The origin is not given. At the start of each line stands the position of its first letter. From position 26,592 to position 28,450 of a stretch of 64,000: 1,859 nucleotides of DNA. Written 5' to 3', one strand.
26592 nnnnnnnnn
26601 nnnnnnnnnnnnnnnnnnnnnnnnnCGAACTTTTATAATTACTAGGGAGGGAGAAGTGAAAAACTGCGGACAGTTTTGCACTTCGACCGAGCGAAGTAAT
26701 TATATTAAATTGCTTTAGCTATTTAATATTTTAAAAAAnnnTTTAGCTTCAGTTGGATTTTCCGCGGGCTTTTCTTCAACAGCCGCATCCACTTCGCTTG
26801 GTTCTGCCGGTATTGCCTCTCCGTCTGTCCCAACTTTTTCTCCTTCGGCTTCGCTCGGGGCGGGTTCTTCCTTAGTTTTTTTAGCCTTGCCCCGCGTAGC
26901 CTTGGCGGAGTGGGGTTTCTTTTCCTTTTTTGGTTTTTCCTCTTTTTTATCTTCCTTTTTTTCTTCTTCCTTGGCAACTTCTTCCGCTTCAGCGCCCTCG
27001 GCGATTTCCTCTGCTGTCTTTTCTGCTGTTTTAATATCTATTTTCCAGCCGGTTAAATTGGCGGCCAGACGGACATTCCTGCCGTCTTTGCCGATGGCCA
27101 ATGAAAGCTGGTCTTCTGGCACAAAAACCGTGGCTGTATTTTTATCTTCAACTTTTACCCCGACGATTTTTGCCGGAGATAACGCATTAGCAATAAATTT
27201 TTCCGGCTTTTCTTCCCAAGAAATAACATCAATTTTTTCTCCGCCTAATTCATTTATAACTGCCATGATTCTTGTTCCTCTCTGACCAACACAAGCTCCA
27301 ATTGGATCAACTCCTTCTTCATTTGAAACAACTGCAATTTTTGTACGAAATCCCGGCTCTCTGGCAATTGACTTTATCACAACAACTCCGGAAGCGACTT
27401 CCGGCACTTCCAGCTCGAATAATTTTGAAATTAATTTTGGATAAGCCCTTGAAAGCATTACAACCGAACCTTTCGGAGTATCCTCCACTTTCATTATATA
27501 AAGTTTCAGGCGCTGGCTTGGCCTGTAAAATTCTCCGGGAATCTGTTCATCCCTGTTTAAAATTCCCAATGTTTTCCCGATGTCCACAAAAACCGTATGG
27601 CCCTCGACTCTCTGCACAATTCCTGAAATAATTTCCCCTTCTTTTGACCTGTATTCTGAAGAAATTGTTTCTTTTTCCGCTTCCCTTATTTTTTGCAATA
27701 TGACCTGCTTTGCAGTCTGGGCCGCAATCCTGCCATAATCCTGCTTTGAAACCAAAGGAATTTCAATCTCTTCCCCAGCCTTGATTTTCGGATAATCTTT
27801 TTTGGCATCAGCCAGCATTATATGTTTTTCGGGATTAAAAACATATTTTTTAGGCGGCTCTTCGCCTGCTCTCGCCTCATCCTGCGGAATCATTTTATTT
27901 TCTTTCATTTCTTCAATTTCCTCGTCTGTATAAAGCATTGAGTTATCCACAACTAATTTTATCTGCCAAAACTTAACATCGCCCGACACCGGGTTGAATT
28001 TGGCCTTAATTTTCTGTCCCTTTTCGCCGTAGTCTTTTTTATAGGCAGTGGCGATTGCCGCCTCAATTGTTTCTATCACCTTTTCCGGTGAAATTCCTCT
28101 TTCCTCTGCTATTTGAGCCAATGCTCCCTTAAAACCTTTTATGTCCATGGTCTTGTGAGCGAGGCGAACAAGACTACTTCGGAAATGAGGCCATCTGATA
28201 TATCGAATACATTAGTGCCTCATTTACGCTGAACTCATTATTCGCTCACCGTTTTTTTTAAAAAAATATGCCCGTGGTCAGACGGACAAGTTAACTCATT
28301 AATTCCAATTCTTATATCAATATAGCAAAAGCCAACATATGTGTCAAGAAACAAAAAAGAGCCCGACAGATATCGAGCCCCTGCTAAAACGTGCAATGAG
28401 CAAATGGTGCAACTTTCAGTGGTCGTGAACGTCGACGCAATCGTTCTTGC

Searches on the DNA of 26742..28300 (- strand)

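Call 30: search_rna_families(source=window, start=28120, end=28300, threshold=evalue, max_evalue=10, show_alignments=3)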
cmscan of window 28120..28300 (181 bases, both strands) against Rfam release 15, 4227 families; matches with E-value up to 10: 4.
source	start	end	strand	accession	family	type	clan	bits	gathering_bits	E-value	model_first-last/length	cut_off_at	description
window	28213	28300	-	RF03926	MIR1435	Gene; miRNA;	-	14.8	94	8.6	98-186/186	5'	MIR1435 microRNA precursor family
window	28149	28246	+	RF00065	snoR9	Gene; snRNA; snoRNA; CD-box;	CL00132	14.4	90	0.24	1-128/128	no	Small nucleolar RNA snoR9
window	28128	28185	-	RF00505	RydC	Gene; sRNA;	-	13.6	48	4.3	1-64/64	no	RydC RNA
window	28218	28248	-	RF01121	sR38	Gene; snRNA; snoRNA; CD-box;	-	8.3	50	9.9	29-59/59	no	Small nucleolar RNA sR38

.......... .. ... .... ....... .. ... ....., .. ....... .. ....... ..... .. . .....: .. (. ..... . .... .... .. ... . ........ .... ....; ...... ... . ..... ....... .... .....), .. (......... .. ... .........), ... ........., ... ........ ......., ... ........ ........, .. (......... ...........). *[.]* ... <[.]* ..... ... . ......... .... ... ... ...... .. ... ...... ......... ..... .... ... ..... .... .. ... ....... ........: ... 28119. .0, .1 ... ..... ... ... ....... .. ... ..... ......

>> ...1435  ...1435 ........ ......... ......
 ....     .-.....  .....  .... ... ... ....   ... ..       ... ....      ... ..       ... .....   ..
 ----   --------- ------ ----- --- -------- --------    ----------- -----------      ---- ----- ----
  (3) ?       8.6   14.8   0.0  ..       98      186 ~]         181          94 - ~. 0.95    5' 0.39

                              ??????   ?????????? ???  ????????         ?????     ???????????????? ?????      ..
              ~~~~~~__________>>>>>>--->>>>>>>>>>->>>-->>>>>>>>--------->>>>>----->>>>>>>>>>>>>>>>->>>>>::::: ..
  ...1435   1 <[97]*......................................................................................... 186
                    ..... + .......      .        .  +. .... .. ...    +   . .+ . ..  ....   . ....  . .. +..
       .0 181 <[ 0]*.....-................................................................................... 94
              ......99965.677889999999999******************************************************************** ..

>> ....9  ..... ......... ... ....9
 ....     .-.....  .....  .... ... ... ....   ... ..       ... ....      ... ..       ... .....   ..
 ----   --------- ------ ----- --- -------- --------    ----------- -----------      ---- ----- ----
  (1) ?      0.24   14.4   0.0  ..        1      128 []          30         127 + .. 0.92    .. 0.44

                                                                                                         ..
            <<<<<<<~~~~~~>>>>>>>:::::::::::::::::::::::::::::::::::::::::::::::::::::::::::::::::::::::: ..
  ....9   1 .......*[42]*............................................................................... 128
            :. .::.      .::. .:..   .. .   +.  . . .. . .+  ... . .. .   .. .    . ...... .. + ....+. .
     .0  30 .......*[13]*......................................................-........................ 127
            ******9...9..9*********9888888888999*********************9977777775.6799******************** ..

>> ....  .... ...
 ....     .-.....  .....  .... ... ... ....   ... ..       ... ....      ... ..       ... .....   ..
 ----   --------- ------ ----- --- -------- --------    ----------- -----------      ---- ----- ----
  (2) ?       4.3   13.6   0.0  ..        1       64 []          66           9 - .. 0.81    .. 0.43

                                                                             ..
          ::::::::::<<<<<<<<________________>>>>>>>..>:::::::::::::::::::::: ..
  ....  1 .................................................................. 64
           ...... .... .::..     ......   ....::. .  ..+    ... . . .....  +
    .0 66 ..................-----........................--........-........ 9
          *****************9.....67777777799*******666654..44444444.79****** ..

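Call 43: search_with_rna_model(model_id=R1, sources=[L118, L119, L120, L122, L123, L124, L125, L126, L127, L128, L129, L130, L132, L133, L134, L135, L136, L137, L138, L139, L140, L141, L142, L143, L144, L145, L146, L149, L151, L152, L153, L155, L156, L157, L158, L159, L160, L161, L162, L163, L165, L166, L167, L168, L169, L171, L173, L175, L176, L178, L179, L180, L181, L182, L183, L185, L186, L187, L188, L189, L190, L191, L193, L194, L195, L196, L197, L198, L199, L201, L202, L203, L204, L205, L206, L207, L208, L209, L210, L211, L212, L213, L214, L216, L217, L218, L219, L220, L221, L222, L223, L224, L225, L226, L228, L229, L230, L231, L232, L233], max_evalue=0.01)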
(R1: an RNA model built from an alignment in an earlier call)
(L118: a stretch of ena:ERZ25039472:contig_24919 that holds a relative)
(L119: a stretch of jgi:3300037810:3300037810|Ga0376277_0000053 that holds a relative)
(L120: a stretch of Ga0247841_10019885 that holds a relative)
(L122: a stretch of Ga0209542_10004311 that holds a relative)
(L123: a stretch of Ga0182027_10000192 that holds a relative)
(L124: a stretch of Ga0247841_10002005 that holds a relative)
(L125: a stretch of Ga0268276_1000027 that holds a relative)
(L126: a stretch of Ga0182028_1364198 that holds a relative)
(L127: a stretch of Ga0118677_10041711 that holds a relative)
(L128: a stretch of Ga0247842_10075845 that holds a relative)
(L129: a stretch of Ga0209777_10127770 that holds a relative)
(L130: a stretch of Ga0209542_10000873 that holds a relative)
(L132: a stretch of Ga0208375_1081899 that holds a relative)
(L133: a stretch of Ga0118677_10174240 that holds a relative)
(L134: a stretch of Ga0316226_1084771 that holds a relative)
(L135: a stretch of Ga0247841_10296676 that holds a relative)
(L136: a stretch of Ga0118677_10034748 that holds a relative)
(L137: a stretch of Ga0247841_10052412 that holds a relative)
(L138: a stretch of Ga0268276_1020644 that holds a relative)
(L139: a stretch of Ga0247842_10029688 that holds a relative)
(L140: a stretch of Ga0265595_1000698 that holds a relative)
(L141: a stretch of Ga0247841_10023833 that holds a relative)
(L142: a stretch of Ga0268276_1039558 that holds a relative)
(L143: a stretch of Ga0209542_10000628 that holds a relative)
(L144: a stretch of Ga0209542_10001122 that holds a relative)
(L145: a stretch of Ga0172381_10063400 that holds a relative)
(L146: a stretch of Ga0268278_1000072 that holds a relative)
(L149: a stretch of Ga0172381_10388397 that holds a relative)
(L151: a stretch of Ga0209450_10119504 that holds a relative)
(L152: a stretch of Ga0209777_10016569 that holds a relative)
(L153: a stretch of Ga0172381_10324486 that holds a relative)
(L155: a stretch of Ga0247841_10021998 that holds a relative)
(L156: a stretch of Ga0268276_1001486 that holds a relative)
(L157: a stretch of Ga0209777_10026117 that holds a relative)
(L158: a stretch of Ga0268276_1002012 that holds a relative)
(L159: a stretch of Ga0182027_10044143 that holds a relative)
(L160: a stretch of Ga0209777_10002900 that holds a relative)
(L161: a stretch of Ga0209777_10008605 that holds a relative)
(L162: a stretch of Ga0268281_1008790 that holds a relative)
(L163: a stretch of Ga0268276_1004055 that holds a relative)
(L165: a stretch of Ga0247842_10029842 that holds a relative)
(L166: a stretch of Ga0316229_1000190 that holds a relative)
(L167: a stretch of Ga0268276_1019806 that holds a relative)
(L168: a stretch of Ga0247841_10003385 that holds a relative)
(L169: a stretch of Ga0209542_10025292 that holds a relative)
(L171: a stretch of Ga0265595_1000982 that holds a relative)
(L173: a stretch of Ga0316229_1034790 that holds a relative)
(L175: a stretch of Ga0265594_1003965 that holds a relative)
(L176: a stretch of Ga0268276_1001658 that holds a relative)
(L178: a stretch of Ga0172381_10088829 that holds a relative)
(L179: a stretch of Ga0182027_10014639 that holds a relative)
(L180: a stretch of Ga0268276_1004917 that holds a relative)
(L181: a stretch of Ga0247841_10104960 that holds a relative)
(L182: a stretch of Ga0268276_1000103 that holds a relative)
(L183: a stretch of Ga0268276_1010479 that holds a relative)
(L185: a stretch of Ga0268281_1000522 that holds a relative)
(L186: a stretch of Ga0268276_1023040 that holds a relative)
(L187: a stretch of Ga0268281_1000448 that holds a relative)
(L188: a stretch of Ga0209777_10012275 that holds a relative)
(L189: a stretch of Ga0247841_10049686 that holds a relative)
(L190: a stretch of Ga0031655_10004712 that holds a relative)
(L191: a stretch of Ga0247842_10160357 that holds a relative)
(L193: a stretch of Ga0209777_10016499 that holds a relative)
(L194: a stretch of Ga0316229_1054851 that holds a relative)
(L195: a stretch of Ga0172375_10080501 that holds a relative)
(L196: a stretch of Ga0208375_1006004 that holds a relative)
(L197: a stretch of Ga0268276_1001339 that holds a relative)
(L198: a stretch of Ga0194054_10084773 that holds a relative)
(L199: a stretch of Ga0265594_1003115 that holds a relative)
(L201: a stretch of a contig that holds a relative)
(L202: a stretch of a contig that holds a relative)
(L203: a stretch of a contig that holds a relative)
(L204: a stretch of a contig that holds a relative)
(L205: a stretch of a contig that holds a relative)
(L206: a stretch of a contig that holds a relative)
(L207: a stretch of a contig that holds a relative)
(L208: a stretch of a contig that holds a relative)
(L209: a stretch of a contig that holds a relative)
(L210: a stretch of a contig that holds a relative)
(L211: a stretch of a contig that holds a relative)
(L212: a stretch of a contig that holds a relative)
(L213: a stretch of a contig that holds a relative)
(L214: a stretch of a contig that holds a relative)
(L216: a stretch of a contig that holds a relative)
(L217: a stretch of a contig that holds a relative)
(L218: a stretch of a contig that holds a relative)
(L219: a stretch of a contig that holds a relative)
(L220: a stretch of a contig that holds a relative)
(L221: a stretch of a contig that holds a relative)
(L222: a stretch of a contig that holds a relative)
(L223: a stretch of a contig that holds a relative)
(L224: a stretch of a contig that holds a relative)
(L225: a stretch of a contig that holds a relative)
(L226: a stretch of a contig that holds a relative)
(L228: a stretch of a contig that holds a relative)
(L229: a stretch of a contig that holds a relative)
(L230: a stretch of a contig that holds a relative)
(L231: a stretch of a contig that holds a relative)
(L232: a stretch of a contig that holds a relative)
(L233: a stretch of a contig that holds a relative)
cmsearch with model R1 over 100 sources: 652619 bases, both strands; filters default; matches with E-value up to 0.01: 168.
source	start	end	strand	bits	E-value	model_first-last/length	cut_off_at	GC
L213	3122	3243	+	134.6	2.6e-36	1-122/122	no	0.39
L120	5240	5361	-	134.5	2.9e-36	1-122/122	no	0.4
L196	1384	1505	-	133.1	7.2e-36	1-122/122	no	0.4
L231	1464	1585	-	133.1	7.2e-36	1-122/122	no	0.4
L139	616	737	+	133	7.7e-36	1-122/122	no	0.37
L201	6832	6953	-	132.3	1.3e-35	1-122/122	no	0.41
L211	5567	5688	-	132.1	1.5e-35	1-122/122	no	0.39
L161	7581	7702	+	131.8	1.8e-35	1-122/122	no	0.41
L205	1255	1376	-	131.8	1.8e-35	1-122/122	no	0.41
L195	1902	2022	-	131.7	1.8e-35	1-122/122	no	0.37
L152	1753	1874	-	130.8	3.5e-35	1-122/122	no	0.43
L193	7301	7422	-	130.6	4e-35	1-122/122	no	0.37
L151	1328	1448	+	130.1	5.7e-35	1-122/122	no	0.39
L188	4795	4916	+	129.5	8.4e-35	1-122/122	no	0.37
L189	1814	1934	+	129.3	9.4e-35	1-122/122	no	0.38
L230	5887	6007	-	129.3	9.8e-35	1-122/122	no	0.37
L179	10582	10702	+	129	1.2e-34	1-122/122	no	0.38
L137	2415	2536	-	128.5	1.7e-34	1-122/122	no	0.37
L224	3441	3562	-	128.3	1.9e-34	1-122/122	no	0.41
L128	137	258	-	128.1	2.1e-34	1-122/122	no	0.39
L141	5363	5483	+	128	2.3e-34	1-122/122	no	0.39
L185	1147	1269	+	127.6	3e-34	1-122/122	no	0.37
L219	4159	4280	+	127.4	3.4e-34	1-122/122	no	0.39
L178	1336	1456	-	127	4.5e-34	1-122/122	no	0.38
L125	5500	5620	-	127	4.5e-34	1-122/122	no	0.37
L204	2305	2427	+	127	4.5e-34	1-122/122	no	0.42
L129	118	239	+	126.6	6.1e-34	1-122/122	no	0.39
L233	498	619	+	126.2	7.9e-34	1-122/122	no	0.39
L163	9132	9252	-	125.9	9.5e-34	1-122/122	no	0.39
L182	3350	3471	+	125.7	1.1e-33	1-122/122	no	0.4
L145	2244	2364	+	125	1.7e-33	1-122/122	no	0.37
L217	945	1067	-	124.9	1.9e-33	1-122/122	no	0.38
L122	1923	2043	+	124.6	2.3e-33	1-122/122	no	0.4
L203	1416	1535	+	124.5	2.6e-33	1-122/122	no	0.42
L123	1179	1301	+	124.4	2.6e-33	1-122/122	no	0.37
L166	866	988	+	124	3.4e-33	1-122/122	no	0.41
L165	2534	2654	+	123.8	4.1e-33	1-122/122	no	0.36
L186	362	483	-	123.8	4.1e-33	1-122/122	no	0.38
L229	96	218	-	123.7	4.2e-33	1-122/122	no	0.41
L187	296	416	-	123.7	4.3e-33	1-122/122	no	0.38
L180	8580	8701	-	123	7e-33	1-122/122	no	0.38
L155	5763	5883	+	122.5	9.5e-33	1-122/122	no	0.38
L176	5787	5907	-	121.9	1.4e-32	1-122/122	no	0.4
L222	699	819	-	121.9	1.4e-32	1-122/122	no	0.4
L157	3855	3977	+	121.9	1.5e-32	1-122/122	no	0.37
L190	6560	6682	-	121.9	1.5e-32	1-122/122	no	0.37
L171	863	984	+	121.8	1.5e-32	1-122/122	no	0.38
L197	4467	4588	+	121.8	1.5e-32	1-122/122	no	0.38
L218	8525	8646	+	121.8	1.5e-32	1-122/122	no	0.38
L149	803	922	+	121.8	1.5e-32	1-122/122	no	0.41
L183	1849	1970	-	120.8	3e-32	1-122/122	no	0.42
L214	3233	3353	-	120.6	3.4e-32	1-122/122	no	0.39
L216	11745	11865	+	120.6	3.4e-32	1-122/122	no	0.39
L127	120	242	-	120.4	4.1e-32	1-122/122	no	0.41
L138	195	316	-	120.2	4.6e-32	1-122/122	no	0.42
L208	689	810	-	119.6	7.1e-32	1-122/122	no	0.39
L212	1397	1518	+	119.2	8.8e-32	1-122/122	no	0.43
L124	6414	6536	-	119.1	9.4e-32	1-122/122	no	0.4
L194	595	717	+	119.1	9.6e-32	1-122/122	no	0.41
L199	9227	9346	-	119.1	9.7e-32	1-122/122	no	0.39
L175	779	899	-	118.8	1.2e-31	1-122/122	no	0.4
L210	5837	5957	+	118.8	1.2e-31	1-122/122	no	0.4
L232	1367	1488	+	118.5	1.5e-31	1-122/122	no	0.39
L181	1572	1696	+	118.4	1.6e-31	1-122/122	no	0.45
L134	1267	1389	+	118.3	1.7e-31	1-122/122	no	0.38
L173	2223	2345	-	118.3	1.7e-31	1-122/122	no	0.38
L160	9495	9616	+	117.4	3.2e-31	1-122/122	no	0.39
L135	846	1004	-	117.3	3.3e-31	1-122/122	no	0.39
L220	18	136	+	117.2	3.6e-31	1-122/122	no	0.38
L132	163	284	-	117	4e-31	1-122/122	no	0.4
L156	1334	1454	-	116.4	6.2e-31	1-122/122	no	0.35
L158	3298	3420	+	116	7.7e-31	1-122/122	no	0.37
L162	330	450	+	114.2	2.7e-30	1-122/122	no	0.38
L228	929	1049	+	114.2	2.7e-30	1-122/122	no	0.38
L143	1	105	+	113.7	3.8e-30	17-122/122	5'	0.43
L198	47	167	+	113.6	4e-30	1-122/122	no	0.36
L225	2546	2668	+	112.6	7.7e-30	1-122/122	no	0.42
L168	267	387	-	112.1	1.1e-29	1-122/122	no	0.38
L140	7596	7716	+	111.8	1.3e-29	1-122/122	no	0.43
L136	5496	5616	+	111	2.3e-29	1-122/122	no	0.38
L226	3683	3840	+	110.5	3.4e-29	1-122/122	no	0.36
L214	3768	3888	-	107.3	2.8e-28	1-122/122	no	0.45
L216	11210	11330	+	107.3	2.8e-28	1-122/122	no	0.45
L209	7163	7282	+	107.3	2.9e-28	1-122/122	no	0.39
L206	487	608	-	107.1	3.2e-28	1-122/122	no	0.4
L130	7640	7799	+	105.7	8.3e-28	1-122/122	no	0.38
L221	11652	11811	-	105.7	8.3e-28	1-122/122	no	0.38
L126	1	112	-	105.4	1e-27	1-111/122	3'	0.37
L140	8214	8334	+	103.1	4.9e-27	1-122/122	no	0.43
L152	7067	7186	-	102.9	5.6e-27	1-122/122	no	0.32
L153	1130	1216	-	101.8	1.2e-26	36-122/122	5'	0.43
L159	586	762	-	100.5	3e-26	1-122/122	no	0.4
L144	1912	2103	-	100.3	3.3e-26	1-122/122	no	0.38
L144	3857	4049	-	98.7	1e-25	1-122/122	no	0.4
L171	1522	1708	+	98.7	1e-25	1-122/122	no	0.38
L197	5126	5312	+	98.7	1e-25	1-122/122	no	0.38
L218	9184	9370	+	98.7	1e-25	1-122/122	no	0.38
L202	8866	8985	+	98.1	1.5e-25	1-122/122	no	0.34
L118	15828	15949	+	97.5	2.3e-25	1-122/122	no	0.37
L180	2524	2642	-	97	3e-25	1-122/122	no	0.39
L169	4608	4729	+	96.9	3.2e-25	1-122/122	no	0.38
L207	6628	6749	+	96.9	3.2e-25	1-122/122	no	0.38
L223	2306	2491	+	92.7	5.6e-24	1-122/122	no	0.41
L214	2209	2365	-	91.7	1.2e-23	1-122/122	no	0.41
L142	744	929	-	90.2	3.2e-23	1-122/122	no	0.4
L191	511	632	-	89.1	6.3e-23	1-122/122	no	0.34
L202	7764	7928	-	89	6.8e-23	1-122/122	no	0.42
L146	6437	6559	-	88.5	9.7e-23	1-122/122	no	0.33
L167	14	199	-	83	4e-21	1-122/122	no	0.43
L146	4362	4517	-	81.1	1.5e-20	1-122/122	no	0.44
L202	12778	12901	+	78.5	8.5e-20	1-122/122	no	0.32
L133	1487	1564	-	78.3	9.9e-20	44-122/122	5'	0.42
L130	1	120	+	55.9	3.8e-13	1-122/122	no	0.43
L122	3345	3438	+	40.8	1e-08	1-122/122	no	0.5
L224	2957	3045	-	33.1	2e-06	1-122/122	no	0.46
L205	750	824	-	31.9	4.5e-06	1-122/122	no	0.47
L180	128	215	-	31.2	7.3e-06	1-122/122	no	0.42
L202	9988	10084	+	29.9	1.7e-05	1-122/122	no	0.46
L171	861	989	-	28.5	4.5e-05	1-122/122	no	0.37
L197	4465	4593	-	28.5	4.5e-05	1-122/122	no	0.37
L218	8523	8651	-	28.5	4.5e-05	1-122/122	no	0.37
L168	301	347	+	27.4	9.4e-05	41-88/122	no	0.4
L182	3360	3476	-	27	0.00013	1-122/122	no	0.4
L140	8254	8300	-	26.5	0.00017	41-88/122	no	0.4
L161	7621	7668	-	26.3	0.0002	41-88/122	no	0.31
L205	1289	1336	+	26.3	0.0002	41-88/122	no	0.31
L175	813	859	+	25.9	0.00026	41-88/122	no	0.38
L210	5877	5923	-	25.9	0.00026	41-88/122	no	0.38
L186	357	474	+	25.8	0.00027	1-122/122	no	0.35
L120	5274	5321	+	25.7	0.0003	41-88/122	no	0.33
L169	4630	4737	-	25.5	0.00034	1-122/122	no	0.43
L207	6650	6757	-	25.5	0.00034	1-122/122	no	0.43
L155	5803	5849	-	25.5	0.00034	41-88/122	no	0.34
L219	4166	4285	-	25.4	0.00036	1-122/122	no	0.38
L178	1331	1459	+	25.4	0.00038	1-122/122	no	0.36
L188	4835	4882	-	25.3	0.00039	41-88/122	no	0.33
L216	4861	5003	+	24.8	0.00055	1-122/122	no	0.39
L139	656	703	-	24.6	0.00064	41-88/122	no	0.4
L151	1368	1414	-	24.4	0.00073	41-88/122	no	0.38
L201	6866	6913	+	24.3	0.00077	41-88/122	no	0.35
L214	3802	3848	+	24.1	0.00088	41-88/122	no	0.34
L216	11250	11296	-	24.1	0.00088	41-88/122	no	0.34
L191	506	611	+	23.9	0.00099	1-122/122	no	0.34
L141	5403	5449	-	23.8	0.0011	41-88/122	no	0.38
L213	3162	3209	-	23.7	0.0012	41-88/122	no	0.35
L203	1456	1501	-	23.6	0.0012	41-88/122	no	0.43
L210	7986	8128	+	23.6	0.0013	1-122/122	no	0.4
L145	2284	2330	-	23.5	0.0013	41-88/122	no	0.34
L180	8614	8661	+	22.6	0.0024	41-88/122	no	0.35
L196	1418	1465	+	22.5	0.0027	41-88/122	no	0.4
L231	1498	1545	+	22.5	0.0027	41-88/122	no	0.4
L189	1854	1900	-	22.5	0.0027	41-88/122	no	0.36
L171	1575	1671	-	22.4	0.0027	1-122/122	no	0.38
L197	5179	5275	-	22.4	0.0027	1-122/122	no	0.38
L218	9237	9333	-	22.4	0.0027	1-122/122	no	0.38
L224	3475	3522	+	22.3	0.003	41-88/122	no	0.38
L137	2449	2496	+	22.1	0.0033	41-88/122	no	0.31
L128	171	218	+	22.1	0.0033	41-88/122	no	0.31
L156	1368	1414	+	22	0.0037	41-88/122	no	0.32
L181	1612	1662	-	21.9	0.0038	41-88/122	no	0.39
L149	843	888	-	21.8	0.0041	41-88/122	no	0.41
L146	6432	6537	+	21.8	0.0043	1-122/122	no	0.39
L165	2574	2620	-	21.7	0.0044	41-88/122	no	0.32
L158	3338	3386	-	21.7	0.0046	41-88/122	no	0.33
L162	370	416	-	21.6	0.0047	41-88/122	no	0.38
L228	969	1015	-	21.6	0.0047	41-88/122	no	0.38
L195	1936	1982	+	20.9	0.0079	41-88/122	no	0.34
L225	2553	2673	-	20.6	0.0094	1-122/122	no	0.4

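Call 67: search_with_rna_model(model_id=R1, sources=[L119, L291, L294], filters=off, max_evalue=0.1)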
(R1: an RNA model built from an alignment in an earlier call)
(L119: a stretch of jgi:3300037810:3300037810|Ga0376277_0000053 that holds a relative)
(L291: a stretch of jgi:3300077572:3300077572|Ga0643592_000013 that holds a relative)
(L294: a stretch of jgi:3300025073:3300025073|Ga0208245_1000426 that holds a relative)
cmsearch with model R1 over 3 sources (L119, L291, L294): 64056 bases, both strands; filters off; matches with E-value up to 0.1: 0.
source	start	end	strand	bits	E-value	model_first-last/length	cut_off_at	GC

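Call 76: search_with_rna_model(model_id=R1, sources=[L298, L300, L118], filters=off, max_evalue=0.01)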
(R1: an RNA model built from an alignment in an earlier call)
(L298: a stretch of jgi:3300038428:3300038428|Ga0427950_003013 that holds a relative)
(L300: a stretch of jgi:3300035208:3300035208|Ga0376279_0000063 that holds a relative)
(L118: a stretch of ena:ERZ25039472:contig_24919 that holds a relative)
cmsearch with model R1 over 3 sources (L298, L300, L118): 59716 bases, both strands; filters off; matches with E-value up to 0.01: 1.
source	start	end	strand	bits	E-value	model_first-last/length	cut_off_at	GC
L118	15828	15949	+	97.4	2.1e-26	1-122/122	no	0.37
